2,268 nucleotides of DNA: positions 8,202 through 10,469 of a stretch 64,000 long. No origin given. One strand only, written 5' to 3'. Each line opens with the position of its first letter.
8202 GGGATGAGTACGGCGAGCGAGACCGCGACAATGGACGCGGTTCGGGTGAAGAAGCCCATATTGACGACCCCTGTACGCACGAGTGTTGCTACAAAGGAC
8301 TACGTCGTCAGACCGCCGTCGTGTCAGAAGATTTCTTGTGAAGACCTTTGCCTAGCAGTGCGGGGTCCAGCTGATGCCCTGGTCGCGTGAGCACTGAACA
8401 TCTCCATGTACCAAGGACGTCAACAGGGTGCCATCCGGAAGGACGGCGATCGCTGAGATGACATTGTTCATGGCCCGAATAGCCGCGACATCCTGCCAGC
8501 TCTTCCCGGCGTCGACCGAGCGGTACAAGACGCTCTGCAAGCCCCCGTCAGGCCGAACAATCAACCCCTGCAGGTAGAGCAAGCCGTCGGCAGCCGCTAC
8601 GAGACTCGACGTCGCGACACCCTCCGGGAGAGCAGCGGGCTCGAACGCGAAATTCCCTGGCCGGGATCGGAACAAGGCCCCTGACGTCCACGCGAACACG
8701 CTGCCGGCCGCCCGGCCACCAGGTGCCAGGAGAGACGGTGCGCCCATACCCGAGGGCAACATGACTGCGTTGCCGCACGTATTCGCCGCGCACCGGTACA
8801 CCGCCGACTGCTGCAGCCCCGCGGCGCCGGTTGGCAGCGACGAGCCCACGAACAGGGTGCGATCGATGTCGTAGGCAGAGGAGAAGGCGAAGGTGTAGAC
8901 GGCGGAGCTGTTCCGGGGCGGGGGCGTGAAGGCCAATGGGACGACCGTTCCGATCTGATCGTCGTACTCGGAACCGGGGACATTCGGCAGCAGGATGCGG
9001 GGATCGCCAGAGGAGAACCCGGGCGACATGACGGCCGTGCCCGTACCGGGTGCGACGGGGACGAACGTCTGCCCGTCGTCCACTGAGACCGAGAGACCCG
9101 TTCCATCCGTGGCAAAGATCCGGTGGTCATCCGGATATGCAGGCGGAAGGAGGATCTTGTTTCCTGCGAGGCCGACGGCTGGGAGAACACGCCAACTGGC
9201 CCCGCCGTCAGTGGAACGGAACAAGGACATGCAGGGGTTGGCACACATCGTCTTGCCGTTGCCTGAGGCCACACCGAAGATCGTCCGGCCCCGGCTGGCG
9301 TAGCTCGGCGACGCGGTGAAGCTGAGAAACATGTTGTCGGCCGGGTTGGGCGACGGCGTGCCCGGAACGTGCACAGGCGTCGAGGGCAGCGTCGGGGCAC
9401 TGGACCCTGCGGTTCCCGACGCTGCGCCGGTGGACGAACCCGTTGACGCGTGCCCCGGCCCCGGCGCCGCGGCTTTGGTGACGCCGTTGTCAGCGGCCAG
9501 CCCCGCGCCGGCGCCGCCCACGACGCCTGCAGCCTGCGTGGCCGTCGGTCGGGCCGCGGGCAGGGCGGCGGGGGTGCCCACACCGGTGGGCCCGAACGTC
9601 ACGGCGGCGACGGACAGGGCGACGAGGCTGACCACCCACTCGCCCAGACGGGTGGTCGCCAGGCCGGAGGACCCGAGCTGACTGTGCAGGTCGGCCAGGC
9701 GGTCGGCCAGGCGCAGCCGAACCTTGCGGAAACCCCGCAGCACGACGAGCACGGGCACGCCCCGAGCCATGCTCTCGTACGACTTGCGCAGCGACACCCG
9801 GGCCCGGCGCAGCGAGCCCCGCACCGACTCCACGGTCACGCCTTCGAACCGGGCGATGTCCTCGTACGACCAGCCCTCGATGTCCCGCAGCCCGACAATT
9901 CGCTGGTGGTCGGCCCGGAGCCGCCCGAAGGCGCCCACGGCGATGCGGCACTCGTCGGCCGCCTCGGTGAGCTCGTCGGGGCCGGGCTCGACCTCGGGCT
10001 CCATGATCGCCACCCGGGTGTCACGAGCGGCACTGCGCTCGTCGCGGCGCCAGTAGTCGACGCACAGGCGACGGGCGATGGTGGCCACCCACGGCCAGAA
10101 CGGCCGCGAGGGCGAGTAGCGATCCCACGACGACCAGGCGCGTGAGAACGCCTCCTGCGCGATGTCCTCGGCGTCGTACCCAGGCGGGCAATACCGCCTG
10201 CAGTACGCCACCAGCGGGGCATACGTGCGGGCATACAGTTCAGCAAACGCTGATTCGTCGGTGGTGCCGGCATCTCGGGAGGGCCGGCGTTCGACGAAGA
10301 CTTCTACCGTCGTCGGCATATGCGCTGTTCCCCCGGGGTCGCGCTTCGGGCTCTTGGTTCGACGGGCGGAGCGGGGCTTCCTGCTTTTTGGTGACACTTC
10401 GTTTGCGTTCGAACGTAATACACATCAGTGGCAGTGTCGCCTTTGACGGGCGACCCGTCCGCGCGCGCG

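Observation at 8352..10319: ECF sigma factor covalently fused to a transmembrane helix and an extracytoplasmic BNR/Asp-box propeller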

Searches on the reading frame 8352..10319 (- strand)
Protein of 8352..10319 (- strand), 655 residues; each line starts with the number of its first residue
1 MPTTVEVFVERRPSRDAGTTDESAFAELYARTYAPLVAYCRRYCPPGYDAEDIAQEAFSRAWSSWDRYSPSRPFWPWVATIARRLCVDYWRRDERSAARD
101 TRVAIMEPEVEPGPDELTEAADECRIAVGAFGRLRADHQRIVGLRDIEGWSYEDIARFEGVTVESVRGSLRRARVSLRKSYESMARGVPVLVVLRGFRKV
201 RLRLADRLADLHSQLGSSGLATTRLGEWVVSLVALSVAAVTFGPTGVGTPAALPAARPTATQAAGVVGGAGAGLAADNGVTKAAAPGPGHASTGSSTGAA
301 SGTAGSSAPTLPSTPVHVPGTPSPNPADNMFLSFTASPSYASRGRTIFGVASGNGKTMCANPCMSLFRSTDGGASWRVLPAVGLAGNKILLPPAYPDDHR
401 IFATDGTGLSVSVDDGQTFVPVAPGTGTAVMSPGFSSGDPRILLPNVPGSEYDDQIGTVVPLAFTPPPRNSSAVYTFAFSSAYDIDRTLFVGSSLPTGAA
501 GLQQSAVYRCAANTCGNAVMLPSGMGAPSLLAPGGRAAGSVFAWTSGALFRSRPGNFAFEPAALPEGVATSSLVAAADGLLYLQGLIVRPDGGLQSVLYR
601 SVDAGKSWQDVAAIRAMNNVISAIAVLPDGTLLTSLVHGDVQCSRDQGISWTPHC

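Call 3: search_protein_families(library=pfam, proteins=[window:8352-10319:-], max_evalue=0.1)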
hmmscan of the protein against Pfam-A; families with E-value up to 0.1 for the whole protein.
window:8352-10319:- (655 aa): 6 families
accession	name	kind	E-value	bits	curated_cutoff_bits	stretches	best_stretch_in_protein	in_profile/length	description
PF04542.20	Sigma70_r2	-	1.5e-19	69.9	24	1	28-95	1-70/71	Sigma-70 region 2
PF02012.26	BNR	-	1.3e-07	31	27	0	642-652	1-11/12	BNR/Asp-box repeat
PF08281.18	Sigma70_r4_2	-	2.4e-07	30.7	25.7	1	132-176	9-53/54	Sigma-70, region 4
PF04545.22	Sigma70_r4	-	1.2e-05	25.2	24.1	1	130-179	1-50/50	Sigma-70, region 4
PF15902.12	Sortilin-Vps10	-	0.00042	19.7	33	0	365-422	2-60/446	Sortilin, neurotensin receptor 3,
PF07638.17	Sigma70_ECF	-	0.0012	19.2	21.1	1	21-179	15-181/185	ECF sigma factor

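Call 4: search_protein_families(library=ncbifam, proteins=[window:8352-10319:-], max_evalue=0.1)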
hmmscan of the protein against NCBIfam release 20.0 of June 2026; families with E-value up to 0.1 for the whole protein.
window:8352-10319:- (655 aa): 87 families (the best 25 are shown)
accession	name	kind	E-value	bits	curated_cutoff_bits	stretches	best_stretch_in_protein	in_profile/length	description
NF058625.1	sigma_PG0214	equivalog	1.5e-23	83.3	130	1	22-184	3-164/170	GFO_1088 family ECF-type sigma factor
TIGR02937.1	sigma70-ECF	superfamily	3.4e-23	82.1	42.9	1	24-179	2-163/165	sigma-70 family RNA polymerase sigma factor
TIGR02985.1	Sig70_bacteroi1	subfamily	1.3e-19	71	126.4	1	24-180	2-161/162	RNA polymerase sigma-70 factor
NF009166.1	PRK12513.1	equivalog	1.5e-19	70.4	206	1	20-183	19-188/193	RNA polymerase sigma factor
TIGR02983.1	SigE-fam_strep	subfamily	1.8e-19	70.2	141.55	1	21-183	4-160/162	SigE family RNA polymerase sigma factor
TIGR02989.1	Sig-70_gvs1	subfamily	8.6e-19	68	124.55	1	24-179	2-156/158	RNA polymerase sigma-70 factor, Rhodopirellula/Verrucomicrobium family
NF009167.0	PRK12514.1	equivalog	1.9e-17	63.8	265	1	18-180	15-177/180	RNA polymerase sigma factor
NF006089.0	PRK08241.1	subfamily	7.5e-17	61.4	240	1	12-183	11-206/343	RNA polymerase subunit sigma-70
TIGR02952.1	Sig70_famx2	equivalog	3.2e-16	59.7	206.45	1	18-178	6-167/170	ECF subfamily RNA polymerase sigma factor, BldN family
NF004113.0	PRK05602.1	equivalog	3.4e-16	59.5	208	1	18-182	40-202/211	RNA polymerase sigma factor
NF007227.0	PRK09645.1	subfamily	4e-16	59.4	202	1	15-184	5-173/177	sigma-70 family RNA polymerase sigma factor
NF007228.0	PRK09646.1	subfamily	1.5e-15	57.3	226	1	18-181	25-190/194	ECF RNA polymerase sigma factor SigK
TIGR02960.1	SigX5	hypoth_equivalog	2.9e-15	56.3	264.75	2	20-97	2-79/322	RNA polymerase sigma-70 factor, TIGR02960 family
NF007216.0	PRK09638.1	equivalog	9.9e-15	54.7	194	1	16-182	11-175/180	RNA polymerase sigma factor SigY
TIGR02950.1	SigM_subfam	subfamily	4.3e-14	52.7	147.95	1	27-181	4-158/159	RNA polymerase sigma factor, SigM family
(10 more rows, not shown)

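Call 6: find_homologous_proteins(query=window:8352-10319:-)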
Query window:8352-10319:- (655 aa): 137 proteins with E <= 0.001 among 8000 candidates; the best 120 are listed.
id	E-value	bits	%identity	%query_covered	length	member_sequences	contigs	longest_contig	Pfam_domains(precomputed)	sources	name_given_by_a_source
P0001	0.0e+0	1118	76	100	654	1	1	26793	PF07638.18,PF04545.23,PF04542.21,PF08281.19,PF02012.27,PF15902.13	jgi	jgi:RNA polymerase sigma-70 factor (ECF subfamily)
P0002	6.4e-179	615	50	99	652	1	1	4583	PF04545.23,PF04542.21,PF08281.19,PF02012.27,PF15902.13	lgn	-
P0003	1.7e-178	613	50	99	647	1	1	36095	PF04545.23,PF04542.21,PF08281.19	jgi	jgi:RNA polymerase sigma-70 factor (ECF subfamily)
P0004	1.5e-176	607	50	99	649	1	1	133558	PF04545.23,PF04542.21,PF08281.19,PF02012.27,PF15902.13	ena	-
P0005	3.9e-176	605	49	99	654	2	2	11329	PF04545.23,PF04542.21,PF08281.19,PF02012.27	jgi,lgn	jgi:RNA polymerase sigma-70 factor (ECF subfamily)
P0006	4.0e-176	605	49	99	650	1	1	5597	PF15899.12,PF25852.1,PF04545.23,PF04542.21,PF08281.19,PF02012.27,PF15902.13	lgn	-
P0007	6.4e-176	605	49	99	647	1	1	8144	PF04545.23,PF04542.21,PF08281.19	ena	-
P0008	3.2e-174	599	48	100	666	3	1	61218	PF04545.23,PF04542.21,PF08281.19,PF02012.27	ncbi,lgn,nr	ncbi:MAG: hypothetical protein QOK43_1786 [Acidimicrobiaceae bacterium]|nr:hypothetical protein [Aci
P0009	5.5e-170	585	49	99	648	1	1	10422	PF04545.23,PF04542.21,PF08281.19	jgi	jgi:RNA polymerase sigma-70 factor (ECF subfamily)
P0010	5.7e-170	585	48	99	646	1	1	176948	PF07638.18,PF04545.23,PF04542.21,PF08281.19,PF02012.27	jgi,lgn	jgi:RNA polymerase sigma-70 factor (ECF subfamily)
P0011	4.2e-168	579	48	99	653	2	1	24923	PF07638.18,PF04545.23,PF04542.21,PF08281.19,PF02012.27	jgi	jgi:RNA polymerase sigma-70 factor (ECF subfamily)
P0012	5.3e-168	579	49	100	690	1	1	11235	PF04545.23,PF04542.21,PF08281.19,PF02012.27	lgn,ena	-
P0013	7.2e-167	575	48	99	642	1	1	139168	PF04545.23,PF04542.21,PF08281.19,PF02012.27,PF15902.13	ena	-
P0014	1.3e-165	571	47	99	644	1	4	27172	PF04545.23,PF04542.21,PF08281.19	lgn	-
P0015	1.6e-163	564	45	99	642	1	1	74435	PF04545.23,PF04542.21,PF08281.19,PF02012.27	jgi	jgi:RNA polymerase sigma-70 factor, ECF subfamily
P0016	3.7e-163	563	48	99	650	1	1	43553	PF04545.23,PF04542.21,PF08281.19,PF02012.27,PF15902.13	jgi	jgi:RNA polymerase sigma-70 factor (ECF subfamily)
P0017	1.4e-162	561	47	99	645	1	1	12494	PF04545.23,PF04542.21,PF08281.19,PF02012.27,PF15902.13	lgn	-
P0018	6.7e-158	545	47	95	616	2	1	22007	PF04545.23,PF04542.21,PF08281.19,PF02012.27,PF15902.13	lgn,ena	-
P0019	2.6e-154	533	47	95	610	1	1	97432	PF04545.23,PF04542.21,PF08281.19,PF02012.27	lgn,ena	-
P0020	1.4e-132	461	40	100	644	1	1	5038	PF04545.23,PF04542.21,PF08281.19,PF15902.13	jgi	jgi:RNA polymerase sigma factor (sigma-70 family)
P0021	6.6e-123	430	41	100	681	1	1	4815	PF04545.23,PF04542.21,PF08281.19,PF02012.27,PF15902.13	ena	-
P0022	3.1e-121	424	40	100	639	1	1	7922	PF04542.21,PF08281.19,PF02012.27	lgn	-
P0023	3.5e-120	421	39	99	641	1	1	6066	PF07638.18,PF04545.23,PF04542.21,PF08281.19,PF02012.27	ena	-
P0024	5.2e-119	417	48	36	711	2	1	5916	PF07638.18,PF04545.23,PF04542.21,PF08281.19,PF02012.27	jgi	-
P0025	5.5e-119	417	41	100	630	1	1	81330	PF04545.23,PF04542.21,PF08281.19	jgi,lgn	jgi:RNA polymerase sigma-70 factor (ECF subfamily)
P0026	6.0e-119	416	40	99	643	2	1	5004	PF07638.18,PF04545.23,PF04542.21,PF08281.19,PF02012.27,PF15902.13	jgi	-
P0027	8.2e-119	416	39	99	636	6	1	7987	PF07638.18,PF04545.23,PF04542.21,PF08281.19,PF02012.27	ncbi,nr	ncbi:MAG: sigma-70 family RNA polymerase sigma factor [Acidimicrobiia bacterium]|nr:sigma-70 family 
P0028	1.2e-117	412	39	52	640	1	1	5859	PF07638.18,PF04545.23,PF04542.21,PF08281.19,PF02012.27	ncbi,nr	ncbi:MAG: sigma-70 family RNA polymerase sigma factor [Acidimicrobiia bacterium]|nr:sigma-70 family 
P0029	1.5e-117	412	39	99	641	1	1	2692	PF07638.18,PF04545.23,PF04542.21,PF08281.19,PF02012.27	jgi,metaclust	metaclust:\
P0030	2.4e-117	411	40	96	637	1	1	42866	PF07638.18,PF04545.23,PF04542.21,PF08281.19,PF02012.27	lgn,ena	-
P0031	1.2e-116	409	40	99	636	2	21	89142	PF07638.18,PF04545.23,PF04542.21,PF08281.19,PF02012.27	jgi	jgi:RNA polymerase sigma factor (sigma-70 family)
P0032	2.0e-116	408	40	99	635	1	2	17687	PF07638.18,PF04545.23,PF04542.21,PF08281.19,PF02012.27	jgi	jgi:RNA polymerase sigma-70 factor, ECF subfamily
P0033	2.4e-116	408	46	38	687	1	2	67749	PF15899.12,PF07638.18,PF04545.23,PF04542.21,PF08281.19,PF02012.27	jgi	jgi:RNA polymerase sigma-70 factor, ECF subfamily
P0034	6.4e-116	406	39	99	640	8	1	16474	PF07638.18,PF04545.23,PF04542.21,PF08281.19,PF02012.27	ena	-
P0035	1.2e-115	406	40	99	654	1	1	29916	PF04545.23,PF04542.21,PF08281.19,PF02012.27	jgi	jgi:RNA polymerase sigma-70 factor (ECF subfamily)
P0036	1.0e-114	402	39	99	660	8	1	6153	PF07638.18,PF04545.23,PF04542.21,PF08281.19,PF02012.27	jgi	-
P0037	1.1e-114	402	39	96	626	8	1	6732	PF07638.18,PF04545.23,PF04542.21,PF08281.19,PF02012.27,PF15902.13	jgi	-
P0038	2.3e-114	401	47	32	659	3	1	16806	PF04545.23,PF04542.21,PF08281.19,PF02012.27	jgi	jgi:RNA polymerase sigma factor (sigma-70 family)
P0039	1.0e-113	399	39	99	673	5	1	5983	PF07638.18,PF04545.23,PF04542.21,PF08281.19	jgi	jgi:RNA polymerase sigma-70 factor (ECF subfamily)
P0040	1.4e-113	399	38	99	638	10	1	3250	PF07638.18,PF04545.23,PF04542.21,PF08281.19,PF02012.27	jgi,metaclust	metaclust:\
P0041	1.9e-113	398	39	97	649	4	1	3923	PF07638.18,PF04542.21,PF08281.19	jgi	-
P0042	4.0e-113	397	39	99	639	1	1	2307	PF07638.18,PF04545.23,PF04542.21,PF08281.19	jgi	jgi:RNA polymerase sigma-70 factor (ECF subfamily)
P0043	7.7e-113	396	38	100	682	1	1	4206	PF25852.1,PF07638.18,PF04545.23,PF04542.21,PF08281.19,PF02012.27,PF15902.13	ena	-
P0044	9.2e-113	396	39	99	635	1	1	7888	PF07638.18,PF04545.23,PF04542.21,PF08281.19,PF02012.27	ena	-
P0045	2.8e-112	394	38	97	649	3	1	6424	PF07638.18,PF04545.23,PF04542.21,PF08281.19,PF02012.27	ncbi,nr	ncbi:MAG: sigma-70 family RNA polymerase sigma factor [Acidimicrobiia bacterium]|nr:sigma-70 family 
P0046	3.3e-112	394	45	36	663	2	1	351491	PF04542.21,PF08281.19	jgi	-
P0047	6.4e-112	393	39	98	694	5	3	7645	PF07638.18,PF04545.23,PF04542.21,PF08281.19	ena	-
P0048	1.1e-111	393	38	97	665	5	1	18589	PF04545.23,PF04542.21,PF08281.19,PF02012.27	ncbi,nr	ncbi:MAG TPA: RNA polymerase sigma factor [Acidimicrobiales bacterium]|nr:RNA polymerase sigma facto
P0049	1.8e-111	392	39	99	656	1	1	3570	PF07638.18,PF04545.23,PF04542.21,PF08281.19,PF02012.27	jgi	jgi:RNA polymerase sigma-70 factor (ECF subfamily)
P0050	5.8e-111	390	39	99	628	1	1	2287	PF07638.18,PF04545.23,PF04542.21,PF08281.19,PF02012.27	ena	-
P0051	1.0e-110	389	39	97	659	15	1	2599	PF04545.23,PF04542.21,PF08281.19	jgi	-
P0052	1.1e-110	389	35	52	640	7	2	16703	PF07638.18,PF04545.23,PF04542.21,PF08281.19,PF02012.27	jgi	jgi:RNA polymerase sigma-70 factor (ECF subfamily)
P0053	1.4e-110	389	38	97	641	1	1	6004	PF07638.18,PF04545.23,PF04542.21,PF08281.19,PF02012.27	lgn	-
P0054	2.3e-110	388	40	99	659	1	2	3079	PF04542.21,PF08281.19,PF15902.13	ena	-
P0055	1.8e-109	385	39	96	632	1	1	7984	PF07638.18,PF04545.23,PF04542.21,PF08281.19,PF15902.13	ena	-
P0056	1.9e-109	385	40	96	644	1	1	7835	PF07638.18,PF04545.23,PF04542.21,PF08281.19,PF02012.27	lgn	-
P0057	2.5e-109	385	40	96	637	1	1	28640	PF07638.18,PF04545.23,PF04542.21,PF08281.19,PF02012.27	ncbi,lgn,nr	ncbi:MAG TPA: sigma-70 family RNA polymerase sigma factor [Acidimicrobiales bacterium]|nr:sigma-70 f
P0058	2.8e-109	385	38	97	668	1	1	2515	PF07638.18,PF04545.23,PF04542.21,PF08281.19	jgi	-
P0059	9.4e-109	383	40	98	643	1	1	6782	PF07638.18,PF04545.23,PF04542.21,PF08281.19,PF02012.27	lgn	-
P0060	1.7e-108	382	40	96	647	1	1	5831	PF07638.18,PF04545.23,PF04542.21,PF08281.19,PF02012.27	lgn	-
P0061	2.9e-108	381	39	100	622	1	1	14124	PF07638.18,PF04545.23,PF04542.21,PF08281.19,PF02012.27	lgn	-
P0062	5.8e-108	380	39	98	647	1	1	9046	PF07638.18,PF04545.23,PF04542.21,PF08281.19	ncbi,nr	ncbi:MAG: RNA polymerase sigma factor [Actinobacteria bacterium]|nr:RNA polymerase sigma factor [Act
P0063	6.4e-107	377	41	97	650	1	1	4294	PF07638.18,PF04545.23,PF04542.21,PF08281.19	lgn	-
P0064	6.6e-107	377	49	31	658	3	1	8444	PF07638.18,PF04545.23,PF04542.21,PF08281.19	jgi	jgi:RNA polymerase sigma factor (sigma-70 family)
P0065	7.1e-107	377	37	96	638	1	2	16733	PF04545.23,PF04542.21,PF08281.19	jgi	jgi:RNA polymerase sigma-70 factor (ECF subfamily)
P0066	1.4e-106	376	54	28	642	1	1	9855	PF07638.18,PF04545.23,PF04542.21,PF08281.19,PF02012.27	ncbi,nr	ncbi:MAG: sigma-70 family RNA polymerase sigma factor [Acidimicrobiia bacterium]|nr:sigma-70 family 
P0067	2.8e-106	375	37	99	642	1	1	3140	PF04545.23,PF04542.21,PF08281.19,PF02012.27,PF15902.13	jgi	-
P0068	6.4e-106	373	41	98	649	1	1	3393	PF07638.18,PF04545.23,PF04542.21,PF08281.19,PF02012.27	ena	-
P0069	1.5e-105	372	36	99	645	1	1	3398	PF07638.18,PF04545.23,PF04542.21,PF08281.19,PF02012.27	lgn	-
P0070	2.3e-105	372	38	96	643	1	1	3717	PF07638.18,PF04545.23,PF04542.21,PF08281.19,PF02012.27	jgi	jgi:RNA polymerase sigma-70 factor (ECF subfamily)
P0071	3.3e-105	371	38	98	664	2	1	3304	PF04542.21,PF08281.19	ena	-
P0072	1.1e-103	366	40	96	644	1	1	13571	PF07638.18,PF04545.23,PF04542.21,PF08281.19,PF02012.27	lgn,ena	-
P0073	1.3e-103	366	38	96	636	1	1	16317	PF04542.21,PF08281.19,PF02012.27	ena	-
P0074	1.6e-103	365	38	99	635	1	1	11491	PF07638.18,PF04545.23,PF04542.21,PF08281.19,PF02012.27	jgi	jgi:RNA polymerase sigma-70 factor (ECF subfamily)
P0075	2.7e-103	365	38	99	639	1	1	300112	PF07638.18,PF04545.23,PF04542.21,PF08281.19,PF02012.27,PF15902.13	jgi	jgi:RNA polymerase sigma-70 factor (ECF subfamily)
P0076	4.1e-103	364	37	100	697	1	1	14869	PF07638.18,PF04545.23,PF04542.21,PF08281.19,PF02012.27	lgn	-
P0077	3.0e-102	361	37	100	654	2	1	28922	PF04545.23,PF04542.21,PF08281.19,PF02012.27,PF15902.13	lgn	-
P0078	2.8e-100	355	38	96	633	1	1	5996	PF07638.18,PF04545.23,PF04542.21,PF08281.19,PF02012.27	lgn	-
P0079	3.0e-100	355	38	100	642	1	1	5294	PF07638.18,PF04545.23,PF04542.21,PF08281.19,PF02012.27,PF15902.13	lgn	-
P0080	6.4e-99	350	37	100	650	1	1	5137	PF07638.18,PF04545.23,PF04542.21,PF08281.19,PF02012.27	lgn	-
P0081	3.0e-98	348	40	100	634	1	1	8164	PF07638.18,PF04545.23,PF04542.21,PF08281.19,PF02012.27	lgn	-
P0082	3.2e-98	348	38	91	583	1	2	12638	PF04545.23,PF04542.21,PF08281.19,PF02012.27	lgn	-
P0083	2.8e-97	345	37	98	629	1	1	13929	PF07638.18,PF04545.23,PF04542.21,PF08281.19,PF02012.27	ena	-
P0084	5.2e-96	341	42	73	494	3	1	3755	PF07638.18,PF04545.23,PF04542.21,PF08281.19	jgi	-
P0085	1.7e-95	339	39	98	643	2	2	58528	PF07638.18,PF04545.23,PF04542.21,PF08281.19,PF02012.27,PF15902.13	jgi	jgi:RNA polymerase sigma-70 factor (ECF subfamily)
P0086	9.5e-95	337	38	99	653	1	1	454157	PF07638.18,PF04545.23,PF04542.21,PF08281.19,PF02012.27,PF15902.13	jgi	jgi:RNA polymerase sigma-70 factor (ECF subfamily)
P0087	1.0e-94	336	38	90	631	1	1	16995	PF07638.18,PF04545.23,PF04542.21,PF08281.19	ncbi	ncbi:MAG TPA: sigma-70 family RNA polymerase sigma factor [Acidimicrobiales bacterium]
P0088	2.8e-91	325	38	100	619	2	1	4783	PF07638.18,PF04542.21,PF08281.19,PF02012.27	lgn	-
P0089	3.1e-90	322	39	50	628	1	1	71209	PF07638.18,PF04545.23,PF04542.21,PF08281.19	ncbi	ncbi:MAG: sigma-70 family RNA polymerase sigma factor [Microthrixaceae bacterium]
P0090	4.3e-90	321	37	100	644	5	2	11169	PF07638.18,PF04542.21,PF08281.19,PF02012.27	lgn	-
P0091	9.0e-90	320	45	30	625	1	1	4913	PF07638.18,PF04542.21,PF08281.19,PF02012.27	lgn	-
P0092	1.1e-89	320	37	97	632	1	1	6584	PF04545.23,PF04542.21,PF08281.19,PF02012.27,PF15902.13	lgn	-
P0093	8.8e-89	317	40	31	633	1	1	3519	PF04542.21,PF08281.19,PF02012.27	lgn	-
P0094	2.3e-88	315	38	98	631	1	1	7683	PF07638.18,PF04545.23,PF04542.21,PF08281.19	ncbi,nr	ncbi:MAG: sigma-70 family RNA polymerase sigma factor [Actinomycetota bacterium]|nr:sigma-70 family 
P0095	7.9e-87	310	36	98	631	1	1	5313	PF04545.23,PF04542.21,PF08281.19,PF02012.27,PF15902.13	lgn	-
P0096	2.6e-85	305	36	100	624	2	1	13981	PF04545.23,PF04542.21,PF08281.19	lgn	-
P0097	6.5e-83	297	36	95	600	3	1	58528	PF07638.18,PF04542.21,PF02012.27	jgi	jgi:RNA polymerase sigma-70 factor (ECF subfamily)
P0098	1.3e-81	293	36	100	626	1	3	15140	PF07638.18,PF04545.23,PF04542.21,PF08281.19,PF02012.27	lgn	-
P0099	6.6e-80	287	37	98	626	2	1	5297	PF04545.23,PF04542.21,PF08281.19,PF15902.13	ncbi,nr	ncbi:MAG: sigma-70 family RNA polymerase sigma factor [Actinomycetota bacterium]|nr:sigma-70 family 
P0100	1.0e-79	287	36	97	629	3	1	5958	PF04545.23,PF04542.21,PF08281.19,PF15902.13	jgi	jgi:RNA polymerase sigma-70 factor (ECF subfamily)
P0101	1.4e-79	286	37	83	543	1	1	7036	PF04545.23,PF08281.19,PF02012.27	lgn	-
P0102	1.1e-76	277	36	98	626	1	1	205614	PF04542.21,PF08281.19,PF02012.27,PF15902.13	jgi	jgi:RNA polymerase sigma-70 factor (ECF subfamily)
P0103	7.9e-76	274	48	27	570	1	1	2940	PF07638.18,PF04545.23,PF04542.21,PF08281.19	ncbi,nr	ncbi:MAG: sigma-70 family RNA polymerase sigma factor, partial [Actinomycetota bacterium]|nr:sigma-7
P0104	3.4e-74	269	38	36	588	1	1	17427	PF07638.18,PF04542.21,PF02012.27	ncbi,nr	ncbi:MAG: polymerase sigma-70 factor, subfamily [Actinomycetota bacterium]|nr:polymerase sigma-70 fa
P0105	7.6e-67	244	41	54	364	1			PF07638.18,PF04542.21,PF08281.19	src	-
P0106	1.2e-64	237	34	96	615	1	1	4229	PF04545.23,PF04542.21,PF08281.19,PF02012.27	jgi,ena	jgi:RNA polymerase sigma-70 factor (ECF subfamily)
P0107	1.0e-63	234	34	97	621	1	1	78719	PF07638.18,PF04545.23,PF04542.21,PF08281.19,PF15902.13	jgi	jgi:RNA polymerase sigma-70 factor (ECF subfamily)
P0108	4.1e-59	219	33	97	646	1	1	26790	PF07638.18,PF04545.23,PF04542.21,PF08281.19,PF02012.27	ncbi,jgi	jgi:RNA polymerase sigma-70 factor (ECF subfamily)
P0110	2.9e-56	209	34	88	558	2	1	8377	PF04545.23,PF08281.19,PF02012.27,PF15902.13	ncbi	-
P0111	2.6e-55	206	50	33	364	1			PF07638.18,PF04545.23,PF04542.21,PF08281.19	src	-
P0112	7.9e-54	201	30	97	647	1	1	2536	PF07638.18,PF04545.23,PF04542.21,PF08281.19,PF02012.27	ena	-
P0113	8.9e-53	198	31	97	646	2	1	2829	PF07638.18,PF04545.23,PF04542.21,PF08281.19,PF02012.27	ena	-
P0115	3.5e-50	189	48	32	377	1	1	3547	PF07638.18,PF04545.23,PF04542.21,PF08281.19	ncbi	ncbi:MAG: sigma-70 family RNA polymerase sigma factor, partial [Actinobacteria bacterium]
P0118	4.7e-46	176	30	97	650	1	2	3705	PF07638.18,PF04545.23,PF04542.21,PF08281.19,PF02012.27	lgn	-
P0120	1.6e-42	164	30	96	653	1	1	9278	PF07638.18,PF04545.23,PF04542.21,PF08281.19,PF02012.27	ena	-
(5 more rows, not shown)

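Call 26: find_encoding_contigs(protein=P0001, flank=10000, max_places=2)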
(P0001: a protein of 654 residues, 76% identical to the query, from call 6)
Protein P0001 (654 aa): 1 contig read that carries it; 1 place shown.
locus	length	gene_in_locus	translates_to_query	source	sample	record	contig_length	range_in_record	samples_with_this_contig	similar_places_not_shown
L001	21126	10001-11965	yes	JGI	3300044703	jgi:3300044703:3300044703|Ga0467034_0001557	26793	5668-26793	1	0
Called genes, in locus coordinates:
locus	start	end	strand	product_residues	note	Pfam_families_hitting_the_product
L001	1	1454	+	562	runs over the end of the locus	-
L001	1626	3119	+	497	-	PF00464:SHMT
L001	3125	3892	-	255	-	PF00392:GntR (weak), PF08220:HTH_DeoR, PF08279:HTH_11 (weak), PF00455:DeoRC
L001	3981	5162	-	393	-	PF21783:YNCE, PF25174:Beta-prop_THOC3 (faint), PF02239:Cytochrom_D1 (weak)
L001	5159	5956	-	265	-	PF01522:Polysacc_deac_1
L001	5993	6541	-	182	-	PF00156:Pribosyltran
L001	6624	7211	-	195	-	PF01814:Hemerythrin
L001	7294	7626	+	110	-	PF01740:STAS, PF13466:STAS_2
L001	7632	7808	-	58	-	-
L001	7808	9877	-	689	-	PF01590:GAF, PF13185:GAF_2 (weak), PF01590:GAF (weak), PF13185:GAF_2, PF13492:GAF_3 (weak), PF02518:HATPase_c (faint)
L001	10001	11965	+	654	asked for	PF07638:Sigma70_ECF (faint), PF04542:Sigma70_r2, PF04545:Sigma70_r4 (weak), PF08281:Sigma70_r4_2, PF02012:BNR (faint), PF15902:Sortilin-Vps10 (faint)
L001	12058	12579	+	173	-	-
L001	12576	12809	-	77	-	PF13560:HTH_31, PF12844:HTH_19 (weak), PF13443:HTH_26 (weak), PF01381:HTH_3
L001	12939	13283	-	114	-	-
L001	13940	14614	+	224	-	PF00072:Response_reg (weak), PF00196:GerE (faint)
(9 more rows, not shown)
